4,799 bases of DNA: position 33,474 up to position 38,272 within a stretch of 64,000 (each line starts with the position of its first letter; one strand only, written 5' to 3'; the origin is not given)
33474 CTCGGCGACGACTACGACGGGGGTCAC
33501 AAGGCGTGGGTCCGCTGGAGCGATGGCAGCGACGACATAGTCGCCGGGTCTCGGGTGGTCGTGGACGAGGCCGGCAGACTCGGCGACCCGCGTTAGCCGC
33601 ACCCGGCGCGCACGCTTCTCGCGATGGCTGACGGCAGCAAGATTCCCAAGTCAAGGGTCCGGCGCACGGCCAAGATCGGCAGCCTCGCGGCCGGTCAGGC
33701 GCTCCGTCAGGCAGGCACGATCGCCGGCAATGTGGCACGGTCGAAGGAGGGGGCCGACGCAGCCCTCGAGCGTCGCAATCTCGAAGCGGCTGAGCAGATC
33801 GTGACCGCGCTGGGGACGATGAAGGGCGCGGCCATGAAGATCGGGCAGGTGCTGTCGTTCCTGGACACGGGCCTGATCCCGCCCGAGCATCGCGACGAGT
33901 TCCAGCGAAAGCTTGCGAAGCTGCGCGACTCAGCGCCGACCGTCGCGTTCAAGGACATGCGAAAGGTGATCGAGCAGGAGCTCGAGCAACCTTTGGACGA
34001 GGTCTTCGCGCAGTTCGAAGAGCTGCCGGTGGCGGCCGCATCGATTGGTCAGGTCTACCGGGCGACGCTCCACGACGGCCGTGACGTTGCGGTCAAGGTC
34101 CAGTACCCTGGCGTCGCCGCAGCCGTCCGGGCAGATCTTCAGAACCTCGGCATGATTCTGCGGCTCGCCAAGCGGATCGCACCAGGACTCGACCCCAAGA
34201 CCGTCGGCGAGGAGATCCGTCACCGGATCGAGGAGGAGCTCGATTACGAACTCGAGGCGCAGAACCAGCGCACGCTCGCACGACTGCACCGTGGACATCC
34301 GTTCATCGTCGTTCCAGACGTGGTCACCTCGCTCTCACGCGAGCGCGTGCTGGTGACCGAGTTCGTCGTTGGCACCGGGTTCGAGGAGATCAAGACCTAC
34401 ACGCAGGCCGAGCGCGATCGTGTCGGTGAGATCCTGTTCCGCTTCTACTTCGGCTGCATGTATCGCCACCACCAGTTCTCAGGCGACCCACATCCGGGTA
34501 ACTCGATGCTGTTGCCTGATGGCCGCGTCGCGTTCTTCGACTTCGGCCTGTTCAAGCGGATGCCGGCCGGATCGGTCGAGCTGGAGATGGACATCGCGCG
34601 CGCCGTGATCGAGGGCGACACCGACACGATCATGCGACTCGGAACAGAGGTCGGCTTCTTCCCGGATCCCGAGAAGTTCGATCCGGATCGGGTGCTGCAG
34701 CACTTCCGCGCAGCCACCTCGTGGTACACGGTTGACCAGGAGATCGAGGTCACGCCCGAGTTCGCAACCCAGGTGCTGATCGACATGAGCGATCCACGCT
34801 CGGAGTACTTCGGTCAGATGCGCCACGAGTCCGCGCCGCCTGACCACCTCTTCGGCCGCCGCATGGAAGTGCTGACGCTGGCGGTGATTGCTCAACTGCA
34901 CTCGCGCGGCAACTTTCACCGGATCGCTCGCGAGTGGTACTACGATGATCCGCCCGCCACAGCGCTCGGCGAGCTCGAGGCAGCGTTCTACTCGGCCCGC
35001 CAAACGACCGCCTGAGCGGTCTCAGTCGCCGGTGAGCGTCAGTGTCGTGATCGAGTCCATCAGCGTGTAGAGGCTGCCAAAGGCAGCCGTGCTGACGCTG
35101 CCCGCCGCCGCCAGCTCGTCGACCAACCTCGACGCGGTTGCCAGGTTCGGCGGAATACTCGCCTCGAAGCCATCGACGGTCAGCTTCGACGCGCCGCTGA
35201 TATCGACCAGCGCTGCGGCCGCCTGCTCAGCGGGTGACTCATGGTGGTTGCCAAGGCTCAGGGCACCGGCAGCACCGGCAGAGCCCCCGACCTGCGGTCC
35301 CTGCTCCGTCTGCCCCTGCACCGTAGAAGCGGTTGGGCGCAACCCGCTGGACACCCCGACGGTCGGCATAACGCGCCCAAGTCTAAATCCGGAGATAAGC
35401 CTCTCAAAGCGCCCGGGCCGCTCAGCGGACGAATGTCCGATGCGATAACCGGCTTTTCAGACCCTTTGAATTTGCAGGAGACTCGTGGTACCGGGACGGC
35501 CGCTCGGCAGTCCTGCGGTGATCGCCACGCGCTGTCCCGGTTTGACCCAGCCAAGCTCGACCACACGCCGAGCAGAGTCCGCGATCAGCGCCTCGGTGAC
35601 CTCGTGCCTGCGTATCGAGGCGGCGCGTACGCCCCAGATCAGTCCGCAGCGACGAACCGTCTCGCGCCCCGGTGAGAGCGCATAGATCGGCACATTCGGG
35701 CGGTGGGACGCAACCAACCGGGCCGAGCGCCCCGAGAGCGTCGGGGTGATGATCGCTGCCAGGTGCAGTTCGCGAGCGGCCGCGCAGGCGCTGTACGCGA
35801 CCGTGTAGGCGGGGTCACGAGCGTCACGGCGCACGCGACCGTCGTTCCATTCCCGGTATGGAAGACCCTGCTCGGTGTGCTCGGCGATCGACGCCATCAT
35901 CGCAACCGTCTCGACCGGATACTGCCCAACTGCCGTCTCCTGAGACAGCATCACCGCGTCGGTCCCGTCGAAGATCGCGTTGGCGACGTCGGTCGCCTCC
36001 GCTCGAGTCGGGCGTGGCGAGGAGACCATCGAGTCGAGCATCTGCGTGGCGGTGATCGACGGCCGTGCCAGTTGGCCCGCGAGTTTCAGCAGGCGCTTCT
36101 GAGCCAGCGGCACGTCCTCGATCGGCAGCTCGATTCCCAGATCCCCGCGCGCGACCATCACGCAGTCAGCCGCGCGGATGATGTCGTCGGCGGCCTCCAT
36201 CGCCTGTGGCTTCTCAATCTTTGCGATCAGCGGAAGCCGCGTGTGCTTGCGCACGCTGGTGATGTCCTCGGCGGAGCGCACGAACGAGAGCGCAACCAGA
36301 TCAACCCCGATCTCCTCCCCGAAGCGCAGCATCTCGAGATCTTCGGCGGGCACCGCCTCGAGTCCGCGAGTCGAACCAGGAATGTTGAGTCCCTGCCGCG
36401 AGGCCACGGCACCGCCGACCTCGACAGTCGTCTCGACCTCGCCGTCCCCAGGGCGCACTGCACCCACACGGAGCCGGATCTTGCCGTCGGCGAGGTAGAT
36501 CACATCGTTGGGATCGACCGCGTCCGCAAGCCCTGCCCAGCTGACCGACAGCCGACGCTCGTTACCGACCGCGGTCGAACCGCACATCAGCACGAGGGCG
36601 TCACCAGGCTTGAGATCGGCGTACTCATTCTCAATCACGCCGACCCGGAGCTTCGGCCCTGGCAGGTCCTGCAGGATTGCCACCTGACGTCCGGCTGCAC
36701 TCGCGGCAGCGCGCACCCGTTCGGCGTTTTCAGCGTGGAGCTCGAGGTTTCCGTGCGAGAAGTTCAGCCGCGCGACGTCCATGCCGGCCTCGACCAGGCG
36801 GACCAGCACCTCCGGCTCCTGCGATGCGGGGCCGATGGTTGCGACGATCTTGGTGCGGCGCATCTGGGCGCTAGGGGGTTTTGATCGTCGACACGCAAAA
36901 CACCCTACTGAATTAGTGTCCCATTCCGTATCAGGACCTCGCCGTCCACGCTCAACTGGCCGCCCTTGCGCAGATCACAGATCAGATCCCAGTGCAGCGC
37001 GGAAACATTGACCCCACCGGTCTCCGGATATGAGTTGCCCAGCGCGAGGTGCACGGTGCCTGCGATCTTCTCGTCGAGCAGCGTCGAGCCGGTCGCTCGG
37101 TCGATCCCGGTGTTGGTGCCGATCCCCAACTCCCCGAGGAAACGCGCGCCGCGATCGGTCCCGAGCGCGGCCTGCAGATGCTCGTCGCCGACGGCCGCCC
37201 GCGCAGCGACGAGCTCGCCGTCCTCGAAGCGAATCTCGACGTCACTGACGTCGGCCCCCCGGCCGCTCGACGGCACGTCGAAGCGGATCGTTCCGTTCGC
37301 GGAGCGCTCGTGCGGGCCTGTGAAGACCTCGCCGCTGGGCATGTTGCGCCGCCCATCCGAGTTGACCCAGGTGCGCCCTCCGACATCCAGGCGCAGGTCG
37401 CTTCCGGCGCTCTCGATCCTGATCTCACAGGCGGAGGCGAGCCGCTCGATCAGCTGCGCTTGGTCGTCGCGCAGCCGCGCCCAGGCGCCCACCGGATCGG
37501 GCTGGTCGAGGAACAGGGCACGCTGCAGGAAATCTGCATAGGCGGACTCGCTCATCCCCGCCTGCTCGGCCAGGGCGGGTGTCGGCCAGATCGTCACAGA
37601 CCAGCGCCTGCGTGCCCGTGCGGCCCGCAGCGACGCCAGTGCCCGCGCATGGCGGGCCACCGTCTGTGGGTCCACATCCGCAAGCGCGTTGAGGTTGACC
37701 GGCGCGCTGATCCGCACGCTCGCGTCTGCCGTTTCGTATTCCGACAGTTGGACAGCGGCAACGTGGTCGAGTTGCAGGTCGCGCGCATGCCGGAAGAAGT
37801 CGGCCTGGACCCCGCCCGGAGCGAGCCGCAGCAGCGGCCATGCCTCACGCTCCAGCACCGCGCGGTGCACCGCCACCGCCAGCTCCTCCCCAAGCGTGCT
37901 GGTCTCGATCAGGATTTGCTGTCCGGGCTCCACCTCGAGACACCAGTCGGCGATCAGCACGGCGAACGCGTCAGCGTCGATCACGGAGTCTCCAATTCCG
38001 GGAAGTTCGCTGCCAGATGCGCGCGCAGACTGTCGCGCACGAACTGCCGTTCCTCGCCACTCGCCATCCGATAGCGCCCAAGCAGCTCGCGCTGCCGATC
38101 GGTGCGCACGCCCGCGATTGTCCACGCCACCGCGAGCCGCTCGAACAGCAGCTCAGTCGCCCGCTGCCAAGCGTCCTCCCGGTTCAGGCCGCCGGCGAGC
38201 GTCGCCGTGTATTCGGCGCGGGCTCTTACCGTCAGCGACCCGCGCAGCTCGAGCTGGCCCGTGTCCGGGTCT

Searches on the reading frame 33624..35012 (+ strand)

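Call 94: search_protein_families(library=pfam, proteins=[window:33624-35012:+], max_evalue=0.0001)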
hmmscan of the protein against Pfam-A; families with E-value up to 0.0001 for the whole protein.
window:33624-35012:+ (463 aa): 1 family
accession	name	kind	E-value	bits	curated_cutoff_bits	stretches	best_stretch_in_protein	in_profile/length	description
PF03109.22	ABC1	-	4e-66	223.1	22.9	1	99-338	1-242/244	ABC1 atypical kinase-like domain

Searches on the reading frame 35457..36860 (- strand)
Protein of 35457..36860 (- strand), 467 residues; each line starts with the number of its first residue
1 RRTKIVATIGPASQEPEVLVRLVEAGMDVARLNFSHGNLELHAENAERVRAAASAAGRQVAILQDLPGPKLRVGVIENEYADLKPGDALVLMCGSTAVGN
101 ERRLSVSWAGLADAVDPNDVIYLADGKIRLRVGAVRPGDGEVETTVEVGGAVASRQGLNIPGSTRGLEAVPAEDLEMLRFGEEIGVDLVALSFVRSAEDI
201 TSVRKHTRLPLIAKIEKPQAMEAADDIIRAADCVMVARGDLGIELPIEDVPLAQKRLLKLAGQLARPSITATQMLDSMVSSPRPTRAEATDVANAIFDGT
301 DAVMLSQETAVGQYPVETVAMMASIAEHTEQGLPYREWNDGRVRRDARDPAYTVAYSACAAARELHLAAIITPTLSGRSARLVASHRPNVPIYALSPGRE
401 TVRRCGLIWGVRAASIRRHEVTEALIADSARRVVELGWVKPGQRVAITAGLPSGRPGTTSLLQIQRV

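Call 94: search_protein_families(library=pfam, proteins=[window:35457-36860:-], max_evalue=0.0001)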
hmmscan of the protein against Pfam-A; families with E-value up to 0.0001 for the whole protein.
window:35457-36860:- (467 aa): 2 families
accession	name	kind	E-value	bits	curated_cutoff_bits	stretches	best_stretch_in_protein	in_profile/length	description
PF00224.27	PK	-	1.2e-104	350.4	30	1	1-319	2-328/328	Pyruvate kinase, barrel domain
PF02887.21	PK_C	-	3.8e-29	101.5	28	1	353-464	2-113/114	Pyruvate kinase, alpha/beta domain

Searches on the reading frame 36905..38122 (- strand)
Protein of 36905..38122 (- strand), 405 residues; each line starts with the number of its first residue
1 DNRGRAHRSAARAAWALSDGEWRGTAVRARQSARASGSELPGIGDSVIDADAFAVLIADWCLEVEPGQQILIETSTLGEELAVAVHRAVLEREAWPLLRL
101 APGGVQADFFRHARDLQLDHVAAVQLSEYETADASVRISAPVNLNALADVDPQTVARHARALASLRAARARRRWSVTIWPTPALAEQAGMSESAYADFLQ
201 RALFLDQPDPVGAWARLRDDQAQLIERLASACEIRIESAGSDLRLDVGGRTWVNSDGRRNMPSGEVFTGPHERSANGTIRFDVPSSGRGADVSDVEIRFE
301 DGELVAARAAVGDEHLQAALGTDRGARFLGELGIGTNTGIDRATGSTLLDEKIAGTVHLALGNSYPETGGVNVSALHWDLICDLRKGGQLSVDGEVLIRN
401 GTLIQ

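Call 94: search_protein_families(library=pfam, proteins=[window:36905-38122:-], max_evalue=0.0001)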
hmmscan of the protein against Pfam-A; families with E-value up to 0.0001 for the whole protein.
window:36905-38122:- (405 aa): 1 family
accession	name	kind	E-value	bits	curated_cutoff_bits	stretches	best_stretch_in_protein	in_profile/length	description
PF02073.20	Peptidase_M29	-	3.1e-67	227.6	27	1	51-386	6-386/406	Thermophilic metalloprotease (M29)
